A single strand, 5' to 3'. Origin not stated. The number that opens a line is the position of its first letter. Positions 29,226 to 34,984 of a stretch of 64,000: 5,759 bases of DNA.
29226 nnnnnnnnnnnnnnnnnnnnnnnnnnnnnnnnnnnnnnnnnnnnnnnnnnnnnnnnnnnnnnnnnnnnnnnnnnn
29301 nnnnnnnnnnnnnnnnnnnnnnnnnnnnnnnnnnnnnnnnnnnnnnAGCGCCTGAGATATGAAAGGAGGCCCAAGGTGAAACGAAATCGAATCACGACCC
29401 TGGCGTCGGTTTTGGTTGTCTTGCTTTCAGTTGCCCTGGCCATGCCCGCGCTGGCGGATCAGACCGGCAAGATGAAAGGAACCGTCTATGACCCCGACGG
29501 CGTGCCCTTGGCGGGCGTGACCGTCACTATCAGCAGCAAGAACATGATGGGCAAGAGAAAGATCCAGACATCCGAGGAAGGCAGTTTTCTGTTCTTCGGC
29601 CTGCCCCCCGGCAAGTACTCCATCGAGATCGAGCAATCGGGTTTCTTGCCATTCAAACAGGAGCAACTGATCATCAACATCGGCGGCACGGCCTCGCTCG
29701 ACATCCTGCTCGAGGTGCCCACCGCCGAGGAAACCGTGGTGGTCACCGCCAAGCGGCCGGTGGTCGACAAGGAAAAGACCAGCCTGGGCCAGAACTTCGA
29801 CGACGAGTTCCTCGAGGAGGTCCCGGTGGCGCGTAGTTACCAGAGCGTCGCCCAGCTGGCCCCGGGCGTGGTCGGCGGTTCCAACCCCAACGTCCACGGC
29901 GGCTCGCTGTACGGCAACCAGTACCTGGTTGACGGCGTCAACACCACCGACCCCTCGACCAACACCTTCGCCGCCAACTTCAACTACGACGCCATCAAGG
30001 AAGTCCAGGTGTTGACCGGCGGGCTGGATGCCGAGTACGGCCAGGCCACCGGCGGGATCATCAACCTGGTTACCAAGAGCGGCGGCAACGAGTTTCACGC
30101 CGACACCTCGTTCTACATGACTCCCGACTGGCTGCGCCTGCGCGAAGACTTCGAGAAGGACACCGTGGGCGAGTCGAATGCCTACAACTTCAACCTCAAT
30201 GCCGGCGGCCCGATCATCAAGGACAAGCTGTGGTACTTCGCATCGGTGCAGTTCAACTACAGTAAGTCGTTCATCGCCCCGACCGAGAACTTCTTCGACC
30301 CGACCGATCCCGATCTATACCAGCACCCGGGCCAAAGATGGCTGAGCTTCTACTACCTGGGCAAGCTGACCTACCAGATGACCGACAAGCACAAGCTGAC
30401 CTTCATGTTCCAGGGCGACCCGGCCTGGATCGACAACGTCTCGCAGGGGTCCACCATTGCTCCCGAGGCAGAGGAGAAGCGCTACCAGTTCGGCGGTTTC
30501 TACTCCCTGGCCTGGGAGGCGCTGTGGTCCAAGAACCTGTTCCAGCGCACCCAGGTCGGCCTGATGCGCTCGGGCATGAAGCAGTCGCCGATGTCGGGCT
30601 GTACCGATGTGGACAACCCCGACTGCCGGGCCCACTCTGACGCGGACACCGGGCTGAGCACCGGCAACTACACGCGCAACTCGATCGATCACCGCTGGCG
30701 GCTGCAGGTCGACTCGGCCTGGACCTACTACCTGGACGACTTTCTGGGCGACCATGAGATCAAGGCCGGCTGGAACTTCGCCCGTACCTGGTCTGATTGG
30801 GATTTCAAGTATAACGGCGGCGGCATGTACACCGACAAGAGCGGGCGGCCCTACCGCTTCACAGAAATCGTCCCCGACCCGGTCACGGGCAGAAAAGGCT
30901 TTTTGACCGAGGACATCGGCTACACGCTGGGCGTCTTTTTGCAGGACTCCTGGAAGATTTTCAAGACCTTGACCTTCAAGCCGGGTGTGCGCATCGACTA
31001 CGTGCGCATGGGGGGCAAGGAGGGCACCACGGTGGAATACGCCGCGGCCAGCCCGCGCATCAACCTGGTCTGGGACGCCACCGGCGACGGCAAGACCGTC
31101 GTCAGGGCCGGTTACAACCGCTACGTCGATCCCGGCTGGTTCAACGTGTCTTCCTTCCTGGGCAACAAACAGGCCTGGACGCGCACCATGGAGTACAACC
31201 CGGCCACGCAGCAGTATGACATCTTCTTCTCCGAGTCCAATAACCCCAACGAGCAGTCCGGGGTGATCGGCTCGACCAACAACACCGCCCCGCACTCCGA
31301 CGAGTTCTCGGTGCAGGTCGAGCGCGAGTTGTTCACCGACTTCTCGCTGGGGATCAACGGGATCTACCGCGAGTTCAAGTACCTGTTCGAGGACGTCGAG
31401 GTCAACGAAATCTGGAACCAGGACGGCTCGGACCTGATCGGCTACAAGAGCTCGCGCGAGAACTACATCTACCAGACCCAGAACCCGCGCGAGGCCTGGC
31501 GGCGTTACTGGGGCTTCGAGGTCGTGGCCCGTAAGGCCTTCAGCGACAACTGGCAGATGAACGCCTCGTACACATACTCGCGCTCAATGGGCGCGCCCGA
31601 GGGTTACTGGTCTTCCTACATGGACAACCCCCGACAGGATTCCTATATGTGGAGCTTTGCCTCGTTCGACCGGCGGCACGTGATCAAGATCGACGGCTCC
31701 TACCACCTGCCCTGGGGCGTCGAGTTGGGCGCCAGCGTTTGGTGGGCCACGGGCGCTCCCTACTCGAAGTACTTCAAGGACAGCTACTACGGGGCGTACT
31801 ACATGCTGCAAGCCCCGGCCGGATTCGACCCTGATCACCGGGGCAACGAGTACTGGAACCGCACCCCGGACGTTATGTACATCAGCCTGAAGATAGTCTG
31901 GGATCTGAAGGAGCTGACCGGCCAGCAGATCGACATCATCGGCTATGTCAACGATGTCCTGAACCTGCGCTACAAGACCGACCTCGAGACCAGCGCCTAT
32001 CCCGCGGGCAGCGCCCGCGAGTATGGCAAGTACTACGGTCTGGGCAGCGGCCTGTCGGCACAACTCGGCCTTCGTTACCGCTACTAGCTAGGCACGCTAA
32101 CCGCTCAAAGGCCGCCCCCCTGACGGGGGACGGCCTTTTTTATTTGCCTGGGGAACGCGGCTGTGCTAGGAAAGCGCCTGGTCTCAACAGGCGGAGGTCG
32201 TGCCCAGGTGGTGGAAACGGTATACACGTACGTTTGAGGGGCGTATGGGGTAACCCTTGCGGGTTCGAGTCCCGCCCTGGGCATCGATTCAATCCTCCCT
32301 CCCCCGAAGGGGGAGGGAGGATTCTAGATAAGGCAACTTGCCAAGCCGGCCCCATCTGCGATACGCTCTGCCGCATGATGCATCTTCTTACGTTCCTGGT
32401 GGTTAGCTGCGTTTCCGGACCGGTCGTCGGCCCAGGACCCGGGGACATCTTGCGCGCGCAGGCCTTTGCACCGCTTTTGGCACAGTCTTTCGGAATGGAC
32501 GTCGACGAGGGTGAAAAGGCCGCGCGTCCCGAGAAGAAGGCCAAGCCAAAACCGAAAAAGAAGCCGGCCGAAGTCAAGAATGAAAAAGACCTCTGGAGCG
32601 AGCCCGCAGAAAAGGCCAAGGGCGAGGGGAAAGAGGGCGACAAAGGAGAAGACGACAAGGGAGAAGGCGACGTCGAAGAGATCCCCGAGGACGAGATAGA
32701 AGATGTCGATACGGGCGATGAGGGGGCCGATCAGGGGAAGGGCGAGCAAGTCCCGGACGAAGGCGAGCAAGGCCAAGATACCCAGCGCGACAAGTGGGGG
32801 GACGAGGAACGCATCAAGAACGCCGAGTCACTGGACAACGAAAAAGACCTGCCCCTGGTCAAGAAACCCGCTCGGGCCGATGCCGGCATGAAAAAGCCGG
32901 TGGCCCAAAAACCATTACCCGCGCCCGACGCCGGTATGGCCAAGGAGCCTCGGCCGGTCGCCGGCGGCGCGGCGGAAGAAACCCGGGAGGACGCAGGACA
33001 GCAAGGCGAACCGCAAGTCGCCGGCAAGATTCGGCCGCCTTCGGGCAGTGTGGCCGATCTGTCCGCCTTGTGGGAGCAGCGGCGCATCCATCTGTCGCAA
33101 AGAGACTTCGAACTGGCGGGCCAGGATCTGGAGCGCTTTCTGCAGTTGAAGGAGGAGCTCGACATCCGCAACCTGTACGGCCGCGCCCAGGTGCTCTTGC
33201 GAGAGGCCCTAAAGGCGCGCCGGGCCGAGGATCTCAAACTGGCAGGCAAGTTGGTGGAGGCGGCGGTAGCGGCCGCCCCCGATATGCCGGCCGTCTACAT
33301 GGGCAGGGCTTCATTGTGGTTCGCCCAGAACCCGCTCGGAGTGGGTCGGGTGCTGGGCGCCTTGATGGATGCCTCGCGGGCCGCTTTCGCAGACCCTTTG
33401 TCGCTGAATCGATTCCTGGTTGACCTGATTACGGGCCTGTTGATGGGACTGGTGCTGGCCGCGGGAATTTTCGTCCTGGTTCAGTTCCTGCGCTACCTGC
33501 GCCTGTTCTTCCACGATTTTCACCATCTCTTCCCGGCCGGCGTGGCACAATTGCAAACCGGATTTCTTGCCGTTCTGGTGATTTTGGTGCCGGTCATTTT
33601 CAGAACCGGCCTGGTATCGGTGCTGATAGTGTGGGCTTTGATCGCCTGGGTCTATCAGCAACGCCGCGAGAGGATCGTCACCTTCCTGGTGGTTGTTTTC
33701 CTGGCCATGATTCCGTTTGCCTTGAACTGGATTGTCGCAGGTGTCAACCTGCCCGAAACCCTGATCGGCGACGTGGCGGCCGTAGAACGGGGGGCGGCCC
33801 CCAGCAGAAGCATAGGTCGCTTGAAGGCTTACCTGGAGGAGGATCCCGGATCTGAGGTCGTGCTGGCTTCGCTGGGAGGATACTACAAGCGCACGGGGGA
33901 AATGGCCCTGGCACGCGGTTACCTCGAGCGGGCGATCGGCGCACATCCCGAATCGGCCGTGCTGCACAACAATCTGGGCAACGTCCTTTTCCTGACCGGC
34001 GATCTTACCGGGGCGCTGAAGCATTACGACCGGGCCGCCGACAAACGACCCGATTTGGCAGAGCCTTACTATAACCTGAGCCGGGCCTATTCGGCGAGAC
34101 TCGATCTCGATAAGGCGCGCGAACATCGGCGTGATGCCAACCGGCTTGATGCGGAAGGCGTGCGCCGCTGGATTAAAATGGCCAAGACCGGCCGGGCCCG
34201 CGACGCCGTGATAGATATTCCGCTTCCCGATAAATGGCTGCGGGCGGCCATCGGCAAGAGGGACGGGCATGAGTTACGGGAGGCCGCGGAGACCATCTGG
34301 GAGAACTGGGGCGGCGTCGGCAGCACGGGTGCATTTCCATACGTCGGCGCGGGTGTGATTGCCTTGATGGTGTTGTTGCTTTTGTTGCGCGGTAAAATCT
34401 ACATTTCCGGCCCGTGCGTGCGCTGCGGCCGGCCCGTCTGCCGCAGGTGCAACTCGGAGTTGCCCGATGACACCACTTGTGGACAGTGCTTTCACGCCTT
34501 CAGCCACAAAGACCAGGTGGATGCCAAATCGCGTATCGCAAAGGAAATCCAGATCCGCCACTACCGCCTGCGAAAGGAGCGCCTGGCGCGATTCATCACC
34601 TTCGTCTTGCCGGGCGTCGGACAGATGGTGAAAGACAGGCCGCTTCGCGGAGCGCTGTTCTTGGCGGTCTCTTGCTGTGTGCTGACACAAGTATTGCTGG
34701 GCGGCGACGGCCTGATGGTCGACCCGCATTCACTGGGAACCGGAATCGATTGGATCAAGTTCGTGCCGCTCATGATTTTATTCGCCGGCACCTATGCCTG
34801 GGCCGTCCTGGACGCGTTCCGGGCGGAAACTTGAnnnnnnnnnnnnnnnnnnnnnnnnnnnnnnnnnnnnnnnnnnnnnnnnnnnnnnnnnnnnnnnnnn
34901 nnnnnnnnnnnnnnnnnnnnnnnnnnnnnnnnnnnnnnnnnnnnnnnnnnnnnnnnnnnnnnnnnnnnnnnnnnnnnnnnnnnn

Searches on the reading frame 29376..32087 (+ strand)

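Call 75: search_protein_families(library=pfam, proteins=[window:29376-32087:+], max_evalue=0.001)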
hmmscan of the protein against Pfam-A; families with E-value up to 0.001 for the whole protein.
window:29376-32087:+ (903 aa): 7 families
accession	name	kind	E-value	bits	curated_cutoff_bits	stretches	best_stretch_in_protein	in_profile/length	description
PF25183.1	OMP_b-brl_4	-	1.2e-37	130.3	30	3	548-781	428-680/838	Outer membrane beta barrel domain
PF13620.12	CarboxypepD_reg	-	1.1e-16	61.4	32.3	1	33-112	2-81/82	Carboxypeptidase regulatory-like domain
PF07715.20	Plug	-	7.8e-08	33.2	23.9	1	142-227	13-106/107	TonB-dependent Receptor Plug Domain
PF00593.30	TonB_dep_Rec_b-barrel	-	2.8e-06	27.9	27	1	425-820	60-424/436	TonB dependent receptor-like, beta-barrel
PF13715.12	CarbopepD_reg_2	-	1.1e-05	25.8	32.2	1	34-122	2-87/88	CarboxypepD_reg-like domain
PF17210.9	SdrD_B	-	9.8e-05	23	29.7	1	39-87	18-66/112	SdrD B-like domain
PF17802.7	SpaA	-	0.00032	21.3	23.1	1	38-84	8-57/91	Prealbumin-like fold domain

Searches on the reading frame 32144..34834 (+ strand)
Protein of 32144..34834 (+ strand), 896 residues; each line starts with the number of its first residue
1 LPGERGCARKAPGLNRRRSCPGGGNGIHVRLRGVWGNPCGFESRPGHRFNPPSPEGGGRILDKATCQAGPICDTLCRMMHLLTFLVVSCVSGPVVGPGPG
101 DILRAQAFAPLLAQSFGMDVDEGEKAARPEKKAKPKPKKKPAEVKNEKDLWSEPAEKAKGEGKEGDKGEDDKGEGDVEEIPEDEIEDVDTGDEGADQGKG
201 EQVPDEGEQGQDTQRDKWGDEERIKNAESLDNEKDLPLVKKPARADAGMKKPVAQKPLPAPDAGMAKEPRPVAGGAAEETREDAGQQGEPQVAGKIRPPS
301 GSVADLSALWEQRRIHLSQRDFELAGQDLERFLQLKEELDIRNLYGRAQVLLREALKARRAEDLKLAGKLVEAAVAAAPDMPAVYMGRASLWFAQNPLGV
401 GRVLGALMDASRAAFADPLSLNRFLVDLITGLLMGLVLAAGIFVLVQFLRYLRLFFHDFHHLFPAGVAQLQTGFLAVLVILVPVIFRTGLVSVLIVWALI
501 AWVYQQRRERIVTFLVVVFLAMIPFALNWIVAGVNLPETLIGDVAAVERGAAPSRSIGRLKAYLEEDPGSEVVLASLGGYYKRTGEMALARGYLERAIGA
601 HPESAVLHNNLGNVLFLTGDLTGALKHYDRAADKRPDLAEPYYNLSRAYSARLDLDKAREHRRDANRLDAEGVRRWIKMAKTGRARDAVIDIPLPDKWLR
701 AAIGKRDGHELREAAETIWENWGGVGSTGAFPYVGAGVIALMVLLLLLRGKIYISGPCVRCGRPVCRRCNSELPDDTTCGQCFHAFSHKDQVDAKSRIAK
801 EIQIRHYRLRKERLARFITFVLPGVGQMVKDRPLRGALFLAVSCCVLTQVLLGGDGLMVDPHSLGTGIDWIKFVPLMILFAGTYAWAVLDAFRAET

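Call 75: search_protein_families(library=pfam, proteins=[window:32144-34834:+], max_evalue=0.001)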
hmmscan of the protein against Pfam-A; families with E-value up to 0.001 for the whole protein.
window:32144-34834:+ (896 aa): 9 families
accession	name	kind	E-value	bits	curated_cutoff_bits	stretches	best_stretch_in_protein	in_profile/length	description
PF13432.12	TPR_16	-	1.6e-09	38.5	32.7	1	582-637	8-63/65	Tetratricopeptide repeat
PF13414.12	TPR_11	-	9.8e-08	32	26.8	1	612-649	1-38/42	TPR repeat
PF13431.12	TPR_17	-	1.6e-07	31.5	24.4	0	627-660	1-34/34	Tetratricopeptide repeat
PF07719.23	TPR_2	-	2.5e-07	30.7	27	1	607-637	3-33/34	Tetratricopeptide repeat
PF13424.12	TPR_12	-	6.1e-07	30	30.1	1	604-662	2-68/77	Tetratricopeptide repeat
PF14559.12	TPR_19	-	7e-07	29.9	25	0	617-660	3-46/68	Tetratricopeptide repeat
PF00515.34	TPR_1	-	2.4e-06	27.6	27.8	1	605-637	1-33/34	Tetratricopeptide repeat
PF13428.12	TPR_14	-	1e-05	26.2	23.5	0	574-613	4-43/44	Tetratricopeptide repeat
PF13181.12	TPR_8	-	0.00012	22.4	25.7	0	576-600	6-30/34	Tetratricopeptide repeat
